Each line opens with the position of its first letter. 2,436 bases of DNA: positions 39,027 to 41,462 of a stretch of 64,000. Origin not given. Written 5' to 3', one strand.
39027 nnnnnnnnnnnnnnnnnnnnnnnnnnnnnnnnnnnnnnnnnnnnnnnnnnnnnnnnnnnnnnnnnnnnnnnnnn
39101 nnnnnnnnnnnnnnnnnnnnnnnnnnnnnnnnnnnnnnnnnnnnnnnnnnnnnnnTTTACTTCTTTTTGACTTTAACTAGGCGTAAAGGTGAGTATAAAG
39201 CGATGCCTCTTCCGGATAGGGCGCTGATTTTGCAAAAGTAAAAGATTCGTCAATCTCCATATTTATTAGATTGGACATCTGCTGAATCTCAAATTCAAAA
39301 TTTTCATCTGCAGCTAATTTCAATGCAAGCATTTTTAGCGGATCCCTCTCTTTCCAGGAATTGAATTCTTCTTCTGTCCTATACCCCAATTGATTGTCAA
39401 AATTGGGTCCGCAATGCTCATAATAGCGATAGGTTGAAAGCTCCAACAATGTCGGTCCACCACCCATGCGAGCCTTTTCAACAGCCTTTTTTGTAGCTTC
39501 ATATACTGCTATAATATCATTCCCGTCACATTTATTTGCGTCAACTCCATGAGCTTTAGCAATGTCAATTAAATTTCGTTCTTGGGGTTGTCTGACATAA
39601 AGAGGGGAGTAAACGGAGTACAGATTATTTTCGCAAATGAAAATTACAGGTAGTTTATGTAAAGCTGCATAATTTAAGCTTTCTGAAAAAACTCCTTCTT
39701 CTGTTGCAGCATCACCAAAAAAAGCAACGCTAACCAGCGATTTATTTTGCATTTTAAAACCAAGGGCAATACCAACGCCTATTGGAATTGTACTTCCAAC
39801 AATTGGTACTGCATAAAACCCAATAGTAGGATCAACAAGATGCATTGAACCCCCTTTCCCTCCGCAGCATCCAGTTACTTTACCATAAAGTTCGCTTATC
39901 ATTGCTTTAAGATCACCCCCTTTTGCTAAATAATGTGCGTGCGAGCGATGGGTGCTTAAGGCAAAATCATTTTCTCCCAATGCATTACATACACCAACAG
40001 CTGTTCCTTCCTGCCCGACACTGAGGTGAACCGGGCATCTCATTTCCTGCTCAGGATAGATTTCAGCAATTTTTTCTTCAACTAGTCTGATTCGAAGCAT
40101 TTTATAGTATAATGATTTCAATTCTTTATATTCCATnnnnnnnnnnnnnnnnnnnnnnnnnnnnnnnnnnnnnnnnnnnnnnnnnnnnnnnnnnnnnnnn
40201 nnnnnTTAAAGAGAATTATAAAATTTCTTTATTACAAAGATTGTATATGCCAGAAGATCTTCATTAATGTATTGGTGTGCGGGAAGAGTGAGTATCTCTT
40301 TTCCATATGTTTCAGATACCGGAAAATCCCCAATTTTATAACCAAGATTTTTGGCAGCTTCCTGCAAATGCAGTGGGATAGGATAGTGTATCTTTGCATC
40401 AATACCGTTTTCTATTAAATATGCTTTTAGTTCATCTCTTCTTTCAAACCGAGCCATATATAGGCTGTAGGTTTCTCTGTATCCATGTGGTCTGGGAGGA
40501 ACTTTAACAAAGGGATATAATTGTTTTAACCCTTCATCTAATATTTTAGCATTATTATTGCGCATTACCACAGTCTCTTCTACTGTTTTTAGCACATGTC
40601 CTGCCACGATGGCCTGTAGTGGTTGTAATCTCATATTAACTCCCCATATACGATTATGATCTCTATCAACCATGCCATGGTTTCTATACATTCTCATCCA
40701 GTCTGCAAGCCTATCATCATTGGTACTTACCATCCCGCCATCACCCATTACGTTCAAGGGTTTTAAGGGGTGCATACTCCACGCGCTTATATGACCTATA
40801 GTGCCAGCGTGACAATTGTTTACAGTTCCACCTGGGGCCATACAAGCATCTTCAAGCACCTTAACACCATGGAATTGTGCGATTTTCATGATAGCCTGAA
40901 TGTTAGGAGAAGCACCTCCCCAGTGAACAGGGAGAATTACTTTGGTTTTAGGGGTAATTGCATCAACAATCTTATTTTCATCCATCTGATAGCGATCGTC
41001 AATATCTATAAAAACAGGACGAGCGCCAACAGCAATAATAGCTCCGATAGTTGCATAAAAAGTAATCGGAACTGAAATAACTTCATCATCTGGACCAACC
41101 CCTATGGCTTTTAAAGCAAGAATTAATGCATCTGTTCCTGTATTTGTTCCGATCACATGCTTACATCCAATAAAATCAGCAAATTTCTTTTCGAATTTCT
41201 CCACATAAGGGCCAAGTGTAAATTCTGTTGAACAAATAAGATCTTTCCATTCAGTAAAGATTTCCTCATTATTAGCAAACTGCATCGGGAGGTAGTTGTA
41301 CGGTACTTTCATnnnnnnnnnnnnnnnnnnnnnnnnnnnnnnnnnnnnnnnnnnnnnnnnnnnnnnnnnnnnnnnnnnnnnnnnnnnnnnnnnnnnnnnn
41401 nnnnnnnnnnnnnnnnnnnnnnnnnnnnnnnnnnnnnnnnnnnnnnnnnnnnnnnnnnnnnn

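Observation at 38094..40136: ThDP-dependent E1 alpha/beta pair without E2/E3 inside a sugar operon: candidate two-carbon branching of an amino sugar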

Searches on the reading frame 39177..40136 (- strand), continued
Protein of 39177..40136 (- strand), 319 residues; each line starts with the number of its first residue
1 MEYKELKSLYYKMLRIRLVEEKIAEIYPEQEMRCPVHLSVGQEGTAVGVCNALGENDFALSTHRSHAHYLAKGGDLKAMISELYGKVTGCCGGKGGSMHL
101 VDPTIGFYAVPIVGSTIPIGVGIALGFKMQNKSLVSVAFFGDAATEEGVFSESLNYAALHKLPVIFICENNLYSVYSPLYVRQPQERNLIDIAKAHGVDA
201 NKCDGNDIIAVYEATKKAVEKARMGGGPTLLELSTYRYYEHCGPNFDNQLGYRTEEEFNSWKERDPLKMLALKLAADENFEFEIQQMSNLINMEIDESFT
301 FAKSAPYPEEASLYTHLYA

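Call 64: find_homologous_proteins(query=L038:6855-7796:+, max_evalue=1e-30)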
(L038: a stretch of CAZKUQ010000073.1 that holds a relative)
Query L038:6855-7796:+ (314 aa): 8000 proteins with E <= 1e-30 among 8000 candidates; the best 120 are listed.
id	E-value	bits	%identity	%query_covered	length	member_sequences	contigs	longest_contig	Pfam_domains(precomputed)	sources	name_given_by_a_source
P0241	3.0e-209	711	100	100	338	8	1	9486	PF00676.26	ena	-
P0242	4.4e-204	694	97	100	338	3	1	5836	PF00676.26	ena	-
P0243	3.1e-144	498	69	100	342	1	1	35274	PF13292.12,PF00676.26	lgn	-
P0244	1.4e-140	486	67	99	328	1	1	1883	PF00676.26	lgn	-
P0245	7.2e-140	484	69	99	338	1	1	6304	PF00676.26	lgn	-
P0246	1.2e-139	483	68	99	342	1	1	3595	PF00676.26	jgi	jgi:TPP-dependent pyruvate/acetoin dehydrogenase alpha subunit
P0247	1.7e-139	482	67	100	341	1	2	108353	PF00676.26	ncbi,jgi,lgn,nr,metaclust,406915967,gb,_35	ncbi:MAG: hypothetical protein ACD_60C00028G0034 [uncultured bacterium]|nr:MAG: hypothetical protein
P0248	5.7e-138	477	67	99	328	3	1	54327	PF00676.26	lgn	-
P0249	8.9e-138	477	69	100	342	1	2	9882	PF00676.26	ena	-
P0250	1.1e-137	476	68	99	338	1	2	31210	PF00676.26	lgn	-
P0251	3.2e-136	472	67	99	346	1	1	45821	PF00676.26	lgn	-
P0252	3.6e-136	471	67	99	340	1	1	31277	PF00676.26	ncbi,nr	ncbi:MAG: thiamine pyrophosphate-dependent dehydrogenase E1 component subunit alpha [Gammaproteobact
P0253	5.3e-136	471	67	99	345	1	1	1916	PF00676.26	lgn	-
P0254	6.7e-136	471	66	100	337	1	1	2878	PF02775.27,PF00676.26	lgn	-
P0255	8.0e-136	470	67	99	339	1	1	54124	PF00676.26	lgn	-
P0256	2.4e-135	469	66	99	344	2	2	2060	PF00676.26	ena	-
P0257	5.2e-135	468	64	100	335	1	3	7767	PF00676.26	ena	-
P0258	1.5e-134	466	66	99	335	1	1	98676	PF00676.26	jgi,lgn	-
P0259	2.0e-134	466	67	99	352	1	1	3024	PF00676.26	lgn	-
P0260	2.8e-134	465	66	99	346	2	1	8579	PF00676.26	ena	-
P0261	5.1e-134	464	68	99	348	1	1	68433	PF00676.26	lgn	-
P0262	6.7e-134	464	65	99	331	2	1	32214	PF00676.26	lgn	-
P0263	9.4e-134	463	64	99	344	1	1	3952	PF00676.26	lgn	-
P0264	5.1e-133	461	66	100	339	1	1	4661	PF00676.26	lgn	-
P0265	5.6e-133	461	67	99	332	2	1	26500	PF00676.26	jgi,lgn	-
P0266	1.2e-132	460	64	99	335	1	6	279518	PF00676.26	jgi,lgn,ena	jgi:TPP-dependent pyruvate/acetoin dehydrogenase alpha subunit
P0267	1.5e-132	460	67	98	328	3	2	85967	PF00676.26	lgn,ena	-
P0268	3.4e-132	458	65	99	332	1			PF00676.26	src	-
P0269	6.4e-132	457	64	99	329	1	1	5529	PF00676.26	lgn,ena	-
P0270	6.9e-132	457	64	100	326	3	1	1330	PF00676.26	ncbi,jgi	jgi:TPP-dependent pyruvate/acetoin dehydrogenase alpha subunit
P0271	1.2e-131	457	63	96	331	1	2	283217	PF00676.26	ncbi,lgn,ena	-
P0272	2.0e-131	456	64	100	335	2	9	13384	PF00676.26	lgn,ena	-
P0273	2.3e-131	456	64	96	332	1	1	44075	PF00676.26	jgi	-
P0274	3.0e-131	455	64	99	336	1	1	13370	PF00676.26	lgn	-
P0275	4.3e-131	455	62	100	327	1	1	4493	PF00676.26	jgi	jgi:TPP-dependent pyruvate/acetoin dehydrogenase alpha subunit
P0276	6.7e-131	454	65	99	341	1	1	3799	PF02775.27,PF00676.26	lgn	-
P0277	1.0e-130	454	63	100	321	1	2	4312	PF00676.26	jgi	jgi:TPP-dependent pyruvate/acetoin dehydrogenase alpha subunit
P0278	1.1e-130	453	64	100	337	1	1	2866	PF00676.26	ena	-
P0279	1.5e-130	453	62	100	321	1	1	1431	PF00676.26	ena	-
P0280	1.5e-130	453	64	99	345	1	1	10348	PF00676.26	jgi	jgi:pyruvate dehydrogenase E1 component alpha subunit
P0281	2.1e-130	452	62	100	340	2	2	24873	PF00676.26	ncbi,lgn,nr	ncbi:MAG: thiamine pyrophosphate-dependent dehydrogenase E1 component subunit alpha [Thermodesulfoba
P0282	3.1e-130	452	62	100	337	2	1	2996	PF00676.26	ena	-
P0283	3.2e-130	452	64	99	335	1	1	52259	PF00676.26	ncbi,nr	ncbi:MAG: thiamine pyrophosphate-dependent dehydrogenase E1 component subunit alpha [Legionella sp.]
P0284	3.3e-130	452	65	100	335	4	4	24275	PF00676.26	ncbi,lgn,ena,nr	ncbi:MAG: thiamine pyrophosphate-dependent dehydrogenase E1 component subunit alpha [Gammaproteobact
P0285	3.3e-130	452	63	100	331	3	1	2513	PF00676.26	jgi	-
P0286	5.4e-130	451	63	100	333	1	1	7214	PF00676.26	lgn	-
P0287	7.5e-130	451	64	100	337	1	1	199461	PF00676.26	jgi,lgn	-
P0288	1.0e-129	450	65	99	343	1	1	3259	PF00676.26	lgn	-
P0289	1.3e-129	450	62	100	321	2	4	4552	PF00676.26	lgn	-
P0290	1.3e-129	450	63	100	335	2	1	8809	PF00676.26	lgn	-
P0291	1.6e-129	450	63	99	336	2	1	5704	PF00676.26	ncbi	-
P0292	2.3e-129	449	62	100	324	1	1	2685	PF00676.26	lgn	-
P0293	2.9e-129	449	62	100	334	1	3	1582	PF00676.26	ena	-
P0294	3.2e-129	449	62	100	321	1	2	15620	PF00676.26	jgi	jgi:pyruvate dehydrogenase E1 component alpha subunit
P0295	3.7e-129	448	62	100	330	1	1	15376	PF00676.26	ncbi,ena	-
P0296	3.8e-129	448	64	100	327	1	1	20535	PF00676.26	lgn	-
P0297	4.4e-129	448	62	100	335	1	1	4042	PF00676.26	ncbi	-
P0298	5.8e-129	448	62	98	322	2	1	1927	PF00676.26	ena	-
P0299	6.3e-129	448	61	100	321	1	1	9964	PF00676.26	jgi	jgi:TPP-dependent pyruvate/acetoin dehydrogenase alpha subunit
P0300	1.1e-128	447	64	100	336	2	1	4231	PF00676.26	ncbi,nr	ncbi:MAG: thiamine pyrophosphate-dependent dehydrogenase E1 component subunit alpha [Gammaproteobact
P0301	1.2e-128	447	63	99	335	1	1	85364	PF00676.26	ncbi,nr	ncbi:MAG: thiamine pyrophosphate-dependent dehydrogenase E1 component subunit alpha [Gammaproteobact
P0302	1.5e-128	446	62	100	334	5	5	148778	PF00676.26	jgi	-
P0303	1.5e-128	446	62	100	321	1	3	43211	PF00676.26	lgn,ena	-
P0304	1.6e-128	446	63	99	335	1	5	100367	PF00676.26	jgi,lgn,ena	jgi:TPP-dependent pyruvate/acetoin dehydrogenase alpha subunit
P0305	1.8e-128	446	64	100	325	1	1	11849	PF00676.26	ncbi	-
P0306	1.8e-128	446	64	99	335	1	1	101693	PF02775.27,PF13292.12,PF00676.26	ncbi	-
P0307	2.0e-128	446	62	100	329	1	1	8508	PF00676.26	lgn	-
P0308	2.3e-128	446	62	99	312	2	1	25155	PF00676.26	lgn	-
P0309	2.4e-128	446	61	100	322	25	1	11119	PF00676.26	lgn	-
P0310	2.6e-128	446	64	98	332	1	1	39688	PF00676.26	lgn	-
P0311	3.4e-128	445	61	100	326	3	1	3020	PF00676.26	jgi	-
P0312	3.4e-128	445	64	99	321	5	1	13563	PF00676.26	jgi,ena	-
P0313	4.6e-128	445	62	98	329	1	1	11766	PF00676.26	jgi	jgi:TPP-dependent pyruvate/acetoin dehydrogenase alpha subunit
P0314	5.0e-128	445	64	99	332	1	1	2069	PF00676.26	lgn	-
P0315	5.7e-128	444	62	100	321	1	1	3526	PF00676.26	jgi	jgi:TPP-dependent pyruvate/acetoin dehydrogenase alpha subunit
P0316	6.7e-128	444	62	100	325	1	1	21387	PF00676.26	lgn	-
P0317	7.7e-128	444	61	100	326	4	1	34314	PF00676.26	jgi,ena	-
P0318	7.9e-128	444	61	100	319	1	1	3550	PF00676.26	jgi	-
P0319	7.9e-128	444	62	99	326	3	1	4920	PF00676.26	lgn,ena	-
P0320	1.1e-127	444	63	96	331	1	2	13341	PF00676.26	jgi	jgi:TPP-dependent pyruvate/acetoin dehydrogenase alpha subunit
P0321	1.1e-127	444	60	100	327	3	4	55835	PF00676.26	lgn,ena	-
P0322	1.1e-127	444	61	100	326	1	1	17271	PF00676.26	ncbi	-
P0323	1.2e-127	443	61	100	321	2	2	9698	PF00676.26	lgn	-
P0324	1.3e-127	443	61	100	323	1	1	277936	PF00676.26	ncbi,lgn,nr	ncbi:MAG: thiamine pyrophosphate-dependent dehydrogenase E1 component subunit alpha [Elusimicrobia b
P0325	2.1e-127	443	61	99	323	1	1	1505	PF00676.26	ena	-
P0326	2.1e-127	443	63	100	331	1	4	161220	PF00676.26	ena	-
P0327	2.2e-127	443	61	100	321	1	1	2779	PF00676.26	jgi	jgi:pyruvate dehydrogenase E1 component alpha subunit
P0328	2.4e-127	442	64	96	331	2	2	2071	PF00676.26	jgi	jgi:pyruvate dehydrogenase E1 component alpha subunit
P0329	2.5e-127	442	63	100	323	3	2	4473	PF00676.26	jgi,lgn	jgi:pyruvate dehydrogenase E1 component alpha subunit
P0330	2.9e-127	442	63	99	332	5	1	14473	PF00676.26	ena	-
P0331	3.0e-127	442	61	96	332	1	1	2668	PF00676.26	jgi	-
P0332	3.1e-127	442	64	96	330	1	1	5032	PF00676.26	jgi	-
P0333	3.7e-127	442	63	100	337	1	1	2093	PF00676.26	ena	-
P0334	5.5e-127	441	64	98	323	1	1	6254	PF00676.26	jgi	jgi:TPP-dependent pyruvate/acetoin dehydrogenase alpha subunit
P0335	6.4e-127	441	63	98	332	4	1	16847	PF00676.26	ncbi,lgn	-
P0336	7.1e-127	441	63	98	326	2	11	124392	PF00676.26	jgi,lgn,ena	-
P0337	7.4e-127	441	63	96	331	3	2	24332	PF00676.26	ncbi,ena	-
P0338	7.4e-127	441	61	100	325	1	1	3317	PF00676.26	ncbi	-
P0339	7.7e-127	441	59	100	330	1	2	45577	PF00676.26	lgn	-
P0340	8.3e-127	441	63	97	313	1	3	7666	PF00676.26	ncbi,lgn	-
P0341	8.9e-127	441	61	100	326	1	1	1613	PF00676.26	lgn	-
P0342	9.5e-127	440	61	100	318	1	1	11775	PF00676.26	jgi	jgi:pyruvate dehydrogenase E1 component alpha subunit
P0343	9.6e-127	440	62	96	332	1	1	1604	PF00676.26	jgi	-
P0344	9.7e-127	440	62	100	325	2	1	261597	PF00676.26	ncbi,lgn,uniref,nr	ncbi:pyruvate dehydrogenase E1 component alpha subunit [Rhodopseudomonas thermotolerans]|uniref:Pyru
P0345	1.3e-126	440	62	96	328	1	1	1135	PF00676.26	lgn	-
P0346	1.3e-126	440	62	97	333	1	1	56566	PF00676.26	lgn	-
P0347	1.3e-126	440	63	100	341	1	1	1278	PF00676.26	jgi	jgi:TPP-dependent pyruvate/acetoin dehydrogenase alpha subunit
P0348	1.3e-126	440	62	100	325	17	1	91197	PF00676.26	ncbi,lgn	ncbi:MAG: thiamine pyrophosphate-dependent dehydrogenase E1 component subunit alpha [Pseudomonadota 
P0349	1.4e-126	440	62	100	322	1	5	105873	PF00676.26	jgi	jgi:TPP-dependent pyruvate/acetoin dehydrogenase alpha subunit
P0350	1.5e-126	440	62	96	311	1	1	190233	PF00676.26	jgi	-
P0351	1.5e-126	440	61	100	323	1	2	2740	PF00676.26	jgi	-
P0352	1.7e-126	440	63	98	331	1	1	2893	PF00676.26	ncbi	-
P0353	1.8e-126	440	63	97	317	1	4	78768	PF00676.26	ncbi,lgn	-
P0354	1.8e-126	440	61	100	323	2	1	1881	PF00676.26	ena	-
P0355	2.1e-126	439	62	100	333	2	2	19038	PF00676.26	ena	-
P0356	2.1e-126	439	61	98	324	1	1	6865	PF00676.26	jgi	-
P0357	2.2e-126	439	62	100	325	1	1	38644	PF00676.26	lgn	-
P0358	2.3e-126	439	61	100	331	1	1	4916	PF00676.26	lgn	-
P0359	2.3e-126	439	62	100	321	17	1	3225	PF00676.26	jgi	jgi:TPP-dependent pyruvate/acetoin dehydrogenase alpha subunit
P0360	2.9e-126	439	61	100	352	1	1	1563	PF00676.26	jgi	jgi:TPP-dependent pyruvate/acetoin dehydrogenase alpha subunit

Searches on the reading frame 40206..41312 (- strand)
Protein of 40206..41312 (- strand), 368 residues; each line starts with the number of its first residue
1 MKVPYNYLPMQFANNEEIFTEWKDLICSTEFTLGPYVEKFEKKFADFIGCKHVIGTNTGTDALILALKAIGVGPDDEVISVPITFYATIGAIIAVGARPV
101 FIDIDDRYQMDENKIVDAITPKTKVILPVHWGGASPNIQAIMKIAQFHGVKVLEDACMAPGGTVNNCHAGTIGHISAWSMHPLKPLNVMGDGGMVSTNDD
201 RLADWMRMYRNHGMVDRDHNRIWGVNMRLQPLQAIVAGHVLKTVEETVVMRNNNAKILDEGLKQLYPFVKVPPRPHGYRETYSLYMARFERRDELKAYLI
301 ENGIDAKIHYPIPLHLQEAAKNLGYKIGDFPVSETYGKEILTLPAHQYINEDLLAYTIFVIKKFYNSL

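Call 4: search_protein_families(library=pfam, proteins=[window:40206-41312:-])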
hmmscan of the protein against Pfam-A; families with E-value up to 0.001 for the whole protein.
window:40206-41312:- (368 aa): 3 families
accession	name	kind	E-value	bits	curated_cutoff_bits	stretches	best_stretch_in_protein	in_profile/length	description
PF01041.23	DegT_DnrJ_EryC1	-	1e-95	321.4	19.8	1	15-354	4-352/360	DegT/DnrJ/EryC1/StrS aminotransferase family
PF00266.25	Aminotran_5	-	8.3e-06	25.4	21.5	1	37-158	45-178/371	Aminotransferase class-V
PF01212.27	Beta_elim_lyase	-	0.00086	19.1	27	0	36-157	33-170/288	Beta-eliminating lyase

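Call 6: search_protein_families(library=ncbifam, proteins=[window:40206-41312:-], max_evalue=0.00001)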
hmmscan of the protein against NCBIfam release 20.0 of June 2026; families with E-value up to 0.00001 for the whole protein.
window:40206-41312:- (368 aa): 11 families
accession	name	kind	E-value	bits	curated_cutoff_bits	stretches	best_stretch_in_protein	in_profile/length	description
TIGR03588.1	PseC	equivalog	3.8e-63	213.7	423.5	1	28-357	23-372/380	UDP-4-amino-4,6-dideoxy-N-acetyl-beta-L-altrosamine transaminase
NF008687.0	PRK11706.1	equivalog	3.4e-48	164.3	375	1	34-365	30-374/375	dTDP-4-amino-4,6-dideoxygalactose transaminase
NF008658.2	PRK11658.1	equivalog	8.3e-46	156.3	631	1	19-353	17-365/379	UDP-4-amino-4-deoxy-L-arabinose aminotransferase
TIGR04181.1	NHT_00031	hypoth_equivalog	3.4e-43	147.9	420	1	32-345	27-358/359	LegC family aminotransferase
NF011936.0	PRK15407.1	equivalog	2.8e-40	138.3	423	1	30-213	60-251/440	lipopolysaccharide biosynthesis protein RfbH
TIGR02379.1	ECA_wecE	subfamily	5.7e-40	137.2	434.85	1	32-365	28-375/376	dTDP-4-amino-4,6-dideoxy-D-glucose transaminase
TIGR04427.1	PLP_DesI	equivalog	1.2e-39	136.6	650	1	34-352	51-370/390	dTDP-4-dehydro-6-deoxyglucose aminotransferase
NF004770.0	PRK06108.1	subfamily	1.5e-09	37.2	422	1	41-155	87-209/396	pyridoxal phosphate-dependent aminotransferase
NF004621.0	PRK05957.1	equivalog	2.3e-07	29.9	498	1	53-129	92-167/389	pyridoxal phosphate-dependent aminotransferase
NF005817.0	PRK07683.1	equivalog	1.3e-06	27.4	575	1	51-127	90-166/387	aminotransferase A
NF005816.0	PRK07682.1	equivalog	1.5e-06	27.2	620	1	46-146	86-190/390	aminotransferase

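Call 69: search_solved_structures(query=window:40206-41312:-, max_evalue=1e-30, show_alignments=1)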
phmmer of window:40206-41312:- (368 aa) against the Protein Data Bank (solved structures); distinct sequences matched with E-value up to 1e-30: 35.
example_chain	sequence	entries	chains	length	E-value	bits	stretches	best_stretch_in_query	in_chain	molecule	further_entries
3uwc_A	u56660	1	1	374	2.9e-101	342.2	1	1-365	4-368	Nucleotide-sugar aminotransferase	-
7b0d_A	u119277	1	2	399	5.7e-76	259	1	23-354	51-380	Glutamine--scyllo-inositol transaminase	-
3frk_A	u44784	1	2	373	7.8e-64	219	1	6-359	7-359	QdtB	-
4qgr_A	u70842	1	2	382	4.1e-63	216.7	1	25-365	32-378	DegT/DnrJ/EryC1/StrS aminotransferase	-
3nu7_A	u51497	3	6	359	9.1e-60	205.7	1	28-351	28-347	Aminotransferase WbpE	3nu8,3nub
3nyu_A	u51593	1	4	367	9.3e-60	205.6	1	28-351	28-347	Aminotransferase WbpE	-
3nys_A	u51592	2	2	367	6.3e-59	202.9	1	28-351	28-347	Aminotransferase WbpE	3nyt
2oga_A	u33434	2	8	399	8.5e-57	195.9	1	26-351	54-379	Transaminase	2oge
8e75_A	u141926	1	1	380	1.5e-52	181.9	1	16-350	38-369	DegT/DnrJ/EryC1/StrS aminotransferase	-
8e77_A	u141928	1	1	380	1.5e-52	181.9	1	16-350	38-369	DegT/DnrJ/EryC1/StrS aminotransferase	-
5u1z_A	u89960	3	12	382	1.2e-50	175.7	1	14-352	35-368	Putative aminotransferase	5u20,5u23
7n63_A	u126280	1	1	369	3.2e-50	174.3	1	18-364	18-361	Putative aminotransferase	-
5u21_A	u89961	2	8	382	8.1e-50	172.9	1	14-352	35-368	Putative aminotransferase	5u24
7kz3_A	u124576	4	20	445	3.9e-48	167.4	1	16-348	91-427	Aminotransferase class I/II-fold pyridoxal phosphate-dependent enzyme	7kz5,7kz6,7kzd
3bn1_A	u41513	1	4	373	3e-46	161.2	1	32-351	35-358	Perosamine synthetase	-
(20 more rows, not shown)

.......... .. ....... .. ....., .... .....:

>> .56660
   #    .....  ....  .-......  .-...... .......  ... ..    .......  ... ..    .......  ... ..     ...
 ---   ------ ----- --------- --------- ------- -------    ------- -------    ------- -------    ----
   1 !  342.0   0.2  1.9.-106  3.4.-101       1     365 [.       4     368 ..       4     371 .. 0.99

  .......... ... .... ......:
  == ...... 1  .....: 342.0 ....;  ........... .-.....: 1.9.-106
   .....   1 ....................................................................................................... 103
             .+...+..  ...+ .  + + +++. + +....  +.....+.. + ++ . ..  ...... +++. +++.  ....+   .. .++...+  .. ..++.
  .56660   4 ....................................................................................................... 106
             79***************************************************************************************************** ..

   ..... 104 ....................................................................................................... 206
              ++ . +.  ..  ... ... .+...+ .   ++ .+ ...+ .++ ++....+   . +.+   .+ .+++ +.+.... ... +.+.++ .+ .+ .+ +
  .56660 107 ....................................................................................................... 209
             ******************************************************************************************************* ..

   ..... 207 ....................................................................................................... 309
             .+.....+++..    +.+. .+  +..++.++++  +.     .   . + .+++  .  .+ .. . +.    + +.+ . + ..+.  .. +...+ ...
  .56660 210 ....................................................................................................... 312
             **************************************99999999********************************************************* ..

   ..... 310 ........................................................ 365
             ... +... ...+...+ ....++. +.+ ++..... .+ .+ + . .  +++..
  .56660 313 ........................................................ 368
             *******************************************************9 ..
